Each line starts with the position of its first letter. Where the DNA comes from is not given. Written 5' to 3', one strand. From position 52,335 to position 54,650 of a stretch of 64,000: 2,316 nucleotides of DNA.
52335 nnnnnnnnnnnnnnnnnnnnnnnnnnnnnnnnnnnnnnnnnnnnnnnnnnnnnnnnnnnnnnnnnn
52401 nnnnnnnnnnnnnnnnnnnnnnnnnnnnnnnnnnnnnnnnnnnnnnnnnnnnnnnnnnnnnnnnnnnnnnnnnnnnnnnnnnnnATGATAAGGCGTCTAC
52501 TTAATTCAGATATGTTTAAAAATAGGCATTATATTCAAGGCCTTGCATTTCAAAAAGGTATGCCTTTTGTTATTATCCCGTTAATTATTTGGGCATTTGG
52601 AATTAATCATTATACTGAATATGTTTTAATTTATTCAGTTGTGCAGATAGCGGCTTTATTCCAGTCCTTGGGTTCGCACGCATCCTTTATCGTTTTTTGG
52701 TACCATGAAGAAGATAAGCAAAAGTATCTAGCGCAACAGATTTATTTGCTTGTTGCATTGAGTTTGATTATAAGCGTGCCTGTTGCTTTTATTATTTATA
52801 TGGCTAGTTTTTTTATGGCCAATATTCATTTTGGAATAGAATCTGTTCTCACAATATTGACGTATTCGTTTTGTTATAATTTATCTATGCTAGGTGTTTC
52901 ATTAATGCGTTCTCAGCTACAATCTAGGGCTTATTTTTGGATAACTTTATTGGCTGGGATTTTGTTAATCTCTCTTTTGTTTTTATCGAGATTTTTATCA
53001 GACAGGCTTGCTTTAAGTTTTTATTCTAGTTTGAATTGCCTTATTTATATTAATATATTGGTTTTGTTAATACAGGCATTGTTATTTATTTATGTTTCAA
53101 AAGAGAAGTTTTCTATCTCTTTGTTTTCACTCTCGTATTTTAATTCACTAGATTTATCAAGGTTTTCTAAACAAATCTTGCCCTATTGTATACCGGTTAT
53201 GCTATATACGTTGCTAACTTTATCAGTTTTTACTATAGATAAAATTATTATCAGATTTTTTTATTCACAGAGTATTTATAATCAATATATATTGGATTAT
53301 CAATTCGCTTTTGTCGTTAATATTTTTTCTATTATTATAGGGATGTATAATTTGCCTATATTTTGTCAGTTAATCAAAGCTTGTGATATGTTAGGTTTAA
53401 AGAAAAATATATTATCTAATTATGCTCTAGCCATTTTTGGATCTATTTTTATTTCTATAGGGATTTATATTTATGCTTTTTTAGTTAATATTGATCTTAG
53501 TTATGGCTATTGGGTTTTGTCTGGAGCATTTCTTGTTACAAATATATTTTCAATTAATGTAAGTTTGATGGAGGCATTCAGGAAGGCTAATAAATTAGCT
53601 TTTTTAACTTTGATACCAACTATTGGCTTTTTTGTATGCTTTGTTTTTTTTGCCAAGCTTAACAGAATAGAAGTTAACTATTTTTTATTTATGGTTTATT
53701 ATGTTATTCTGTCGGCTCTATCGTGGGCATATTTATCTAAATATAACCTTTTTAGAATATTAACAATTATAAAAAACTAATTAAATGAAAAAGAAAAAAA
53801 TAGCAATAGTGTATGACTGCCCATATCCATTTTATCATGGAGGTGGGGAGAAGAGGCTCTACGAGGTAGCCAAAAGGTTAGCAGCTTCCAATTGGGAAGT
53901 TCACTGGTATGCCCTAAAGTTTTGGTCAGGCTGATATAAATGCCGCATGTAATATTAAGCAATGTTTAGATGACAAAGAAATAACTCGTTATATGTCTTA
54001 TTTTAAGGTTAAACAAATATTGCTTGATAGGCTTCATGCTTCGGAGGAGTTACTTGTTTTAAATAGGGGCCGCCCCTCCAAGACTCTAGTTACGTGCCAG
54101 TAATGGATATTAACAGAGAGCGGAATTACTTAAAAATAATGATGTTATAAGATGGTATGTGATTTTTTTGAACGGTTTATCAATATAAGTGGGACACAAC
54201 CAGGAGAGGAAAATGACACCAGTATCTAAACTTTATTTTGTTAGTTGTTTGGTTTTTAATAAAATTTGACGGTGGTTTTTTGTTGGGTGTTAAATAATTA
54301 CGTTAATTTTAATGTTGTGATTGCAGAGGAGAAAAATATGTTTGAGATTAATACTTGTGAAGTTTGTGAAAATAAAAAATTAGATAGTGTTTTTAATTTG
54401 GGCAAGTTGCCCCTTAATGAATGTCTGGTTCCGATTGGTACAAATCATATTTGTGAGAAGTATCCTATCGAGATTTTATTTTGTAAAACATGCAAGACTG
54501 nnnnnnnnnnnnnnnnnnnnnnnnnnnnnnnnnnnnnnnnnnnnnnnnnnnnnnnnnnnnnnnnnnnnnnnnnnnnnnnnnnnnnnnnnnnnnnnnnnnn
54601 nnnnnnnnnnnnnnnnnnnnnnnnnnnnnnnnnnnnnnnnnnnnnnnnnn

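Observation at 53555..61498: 7,191-bp cassette flanked by 376-bp direct repeats of the wzx/GT4 junction and bounded by two IS remnants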

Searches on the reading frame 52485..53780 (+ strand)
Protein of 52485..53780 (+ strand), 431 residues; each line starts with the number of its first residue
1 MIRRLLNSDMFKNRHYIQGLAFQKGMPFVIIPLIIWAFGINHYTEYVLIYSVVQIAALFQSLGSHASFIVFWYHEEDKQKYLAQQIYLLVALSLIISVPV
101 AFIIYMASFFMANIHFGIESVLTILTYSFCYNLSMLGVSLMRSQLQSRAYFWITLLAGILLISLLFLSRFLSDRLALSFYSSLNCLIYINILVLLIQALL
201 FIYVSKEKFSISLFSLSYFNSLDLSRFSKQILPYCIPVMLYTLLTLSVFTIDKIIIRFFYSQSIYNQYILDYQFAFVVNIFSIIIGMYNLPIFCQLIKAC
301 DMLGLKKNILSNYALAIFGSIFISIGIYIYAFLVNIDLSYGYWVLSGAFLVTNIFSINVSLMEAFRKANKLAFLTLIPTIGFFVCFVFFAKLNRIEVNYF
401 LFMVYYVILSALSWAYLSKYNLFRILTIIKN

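Call 5: search_protein_families(library=pfam, proteins=[window:52485-53780:+], max_evalue=0.01)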
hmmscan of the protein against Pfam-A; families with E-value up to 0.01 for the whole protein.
window:52485-53780:+ (431 aa): 0 families

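Call 15: find_encoding_contigs(protein=window:52485-53780:+, flank=10000, max_places=10)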
Protein window:52485-53780:+ (431 aa): no gene with exactly this product is on record in the collection.

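Call 21: find_related_loci(query=window:52485-53780:+, collection=metagenome_contigs, flank=10000)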
Query window:52485-53780:+ (431 aa) in metagenome_contigs; peptide patterns used: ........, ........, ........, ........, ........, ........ (x = any residue, [..] = any of these).
104 stretches matched a pattern, but none encodes a relative of the query by tblastn (E <= 1e-3).

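Call 22: find_homologous_proteins(query=window:52485-53780:+)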
Query window:52485-53780:+ (431 aa): 1 proteins with E <= 0.001 among 8000 candidates.
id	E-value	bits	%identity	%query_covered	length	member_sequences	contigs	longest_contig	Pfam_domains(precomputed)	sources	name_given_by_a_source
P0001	1.8e-263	892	100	100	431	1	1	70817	-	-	-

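Call 23: search_protein_families(library=ncbifam, proteins=[window:52485-53780:+], max_evalue=1)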
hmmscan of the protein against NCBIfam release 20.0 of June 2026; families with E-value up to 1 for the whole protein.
window:52485-53780:+ (431 aa): 0 families

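Call 75: search_protein_families(library=pfam, proteins=[window:52485-53780:+], max_evalue=10)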
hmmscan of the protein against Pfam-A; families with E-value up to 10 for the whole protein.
window:52485-53780:+ (431 aa): 0 families

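Call 77: search_solved_structures(query=P0001, max_evalue=10)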
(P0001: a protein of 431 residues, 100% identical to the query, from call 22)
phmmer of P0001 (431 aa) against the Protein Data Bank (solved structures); distinct sequences matched with E-value up to 10: 0.

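Call 84: predict_structure(protein=P0001)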
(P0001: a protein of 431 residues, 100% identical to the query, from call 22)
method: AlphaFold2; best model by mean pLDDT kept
length: 431 residues; sequences in the alignment: 1
mean_pLDDT: 44.7   pTM: 0.31
mean pLDDT of the five models: 44.7, 42.2, 40.2, 38.3, 37.5
residues with pLDDT >= 90: 0; 70-90: 0; 50-70: 112; < 50: 319
segments of 3 or more residues with pLDDT < 50: 5-8, 10-80, 108-114, 207-333, 335-378, 383-431
pLDDT, mean of each block of 10 residues (from residue 1): 45 43 41 40 42 45 40 43 53 51 50 49 56 53 53 62 59 55 52 56 46 33 39 39 37 35 35 36 37 42 45 47 46 45 42 37 37 45 46 41 45 44 40 45
secondary structure, 60 per line:
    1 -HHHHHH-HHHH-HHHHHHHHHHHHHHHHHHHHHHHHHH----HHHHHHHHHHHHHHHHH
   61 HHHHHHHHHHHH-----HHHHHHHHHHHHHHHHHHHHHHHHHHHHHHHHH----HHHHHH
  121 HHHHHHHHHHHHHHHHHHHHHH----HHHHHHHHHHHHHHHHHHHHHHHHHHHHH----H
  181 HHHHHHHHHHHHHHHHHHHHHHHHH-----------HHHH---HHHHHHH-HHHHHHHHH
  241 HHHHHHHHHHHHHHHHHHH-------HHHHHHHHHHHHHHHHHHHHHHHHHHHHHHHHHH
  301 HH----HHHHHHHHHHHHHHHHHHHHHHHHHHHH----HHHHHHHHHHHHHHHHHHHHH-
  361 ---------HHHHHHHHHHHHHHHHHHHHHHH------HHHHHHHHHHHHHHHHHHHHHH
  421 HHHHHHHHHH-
elements in order: H2-7 H9-12 H14-39 H44-72 H78-110 H115-142 H147-175 H180-205 H217-220 H224-230 H232-259 H267-302 H307-334 H339-359 H370-392 H399-430

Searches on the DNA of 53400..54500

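Call 40: search_rna_families(source=window, start=53400, end=54500, threshold=evalue, max_evalue=10)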
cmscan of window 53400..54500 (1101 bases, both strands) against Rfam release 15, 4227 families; matches with E-value up to 10: 5.
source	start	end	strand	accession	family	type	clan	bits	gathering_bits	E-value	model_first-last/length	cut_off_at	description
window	53793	53924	-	RF02834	VqmR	Gene; sRNA;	-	19.8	76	0.47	1-154/154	no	Vibrio RNA VqmR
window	53955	54019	-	RF02620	BSnc119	Gene; sRNA;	-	18.4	115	2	1-90/90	no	Brucella sRNA 119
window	53632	53696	-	RF03020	RT-17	Gene; sRNA;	-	15.3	40.4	8.6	1-95/95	no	RT-17 RNA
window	53890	54020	+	RF00586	SNORA12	Gene; snRNA; snoRNA; HACA-box;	-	14.5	45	4.5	1-148/148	no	Small nucleolar RNA SNORA12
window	53760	53824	+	RF01675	CrcZ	Gene; sRNA;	-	10.2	95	3.7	1-398/398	no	Pseudomonas sRNA CrcZ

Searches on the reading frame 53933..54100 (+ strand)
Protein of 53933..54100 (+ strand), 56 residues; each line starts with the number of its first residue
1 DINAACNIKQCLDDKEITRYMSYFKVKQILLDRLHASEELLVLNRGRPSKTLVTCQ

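Call 23: search_protein_families(library=ncbifam, proteins=[window:53933-54100:+], max_evalue=1)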
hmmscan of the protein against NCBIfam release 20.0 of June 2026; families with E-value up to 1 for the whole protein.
seq(56 aa): 0 families

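Call 25: search_dna_similar(query=window:53933-54100:+, collection=plasmids, mode=protein, max_evalue=1, max_rows=10)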
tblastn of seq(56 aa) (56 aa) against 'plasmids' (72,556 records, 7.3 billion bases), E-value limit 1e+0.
Records with a match: 20; places in all: 21; records where one place covers at least 80% of the query: 2.
Best place of each record, by identity: <60% 20.
By first word of the organism name: Acinetobacter 14; Calothrix 2; Cupriavidus 1; Methylovirgula 1; Photobacterium 1; Candidatus 1.
By predicted mobility (MOB-suite, as given by PLSDB): mobilizable 16; non-mobilizable 4.
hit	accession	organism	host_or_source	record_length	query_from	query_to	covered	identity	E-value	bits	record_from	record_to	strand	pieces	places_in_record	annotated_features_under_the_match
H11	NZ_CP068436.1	Cupriavidus necator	heavy metal containmented soil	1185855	1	47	84%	46.8%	1e-4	44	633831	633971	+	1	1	none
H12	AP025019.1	Calothrix sp. PCC 7716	-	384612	1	40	71%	52.5%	4e-3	40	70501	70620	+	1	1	transposase IS605 OrfB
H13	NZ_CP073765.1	Methylovirgula sp. HY1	soil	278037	1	46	82%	43.5%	2e-2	38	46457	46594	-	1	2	hypothetical protein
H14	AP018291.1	Calothrix sp. NIES-4105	-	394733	1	33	59%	54.5%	2e-1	35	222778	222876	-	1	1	transposase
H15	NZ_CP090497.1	Photobacterium damselae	Seriola lalandi,Cell culture,Caudal ...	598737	1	33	59%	54.5%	5e-1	34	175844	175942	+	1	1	hypothetical protein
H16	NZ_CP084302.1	Acinetobacter pseudolwoffii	a feces sample of chicken origin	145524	1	33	59%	51.5%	2e-1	35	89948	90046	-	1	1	IS200/IS605 family element transposase accessory protein TnpB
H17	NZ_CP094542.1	Acinetobacter sp. YH16040_T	Pig,feces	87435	1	33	59%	51.5%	2e-1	35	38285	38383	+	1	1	IS200/IS605 family accessory protein TnpB-related protein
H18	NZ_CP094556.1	Acinetobacter sp. YH12068_T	Pig,feces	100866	1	33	59%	51.5%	2e-1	35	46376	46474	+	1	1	IS200/IS605 family accessory protein TnpB-related protein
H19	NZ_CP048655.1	Acinetobacter indicus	Pig,feces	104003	1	33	59%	51.5%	2e-1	35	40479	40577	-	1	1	IS200/IS605 family accessory protein TnpB-related protein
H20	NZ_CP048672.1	Acinetobacter sp. YH12138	Pig,feces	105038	1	33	59%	51.5%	2e-1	35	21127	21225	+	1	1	IS200/IS605 family accessory protein TnpB-related protein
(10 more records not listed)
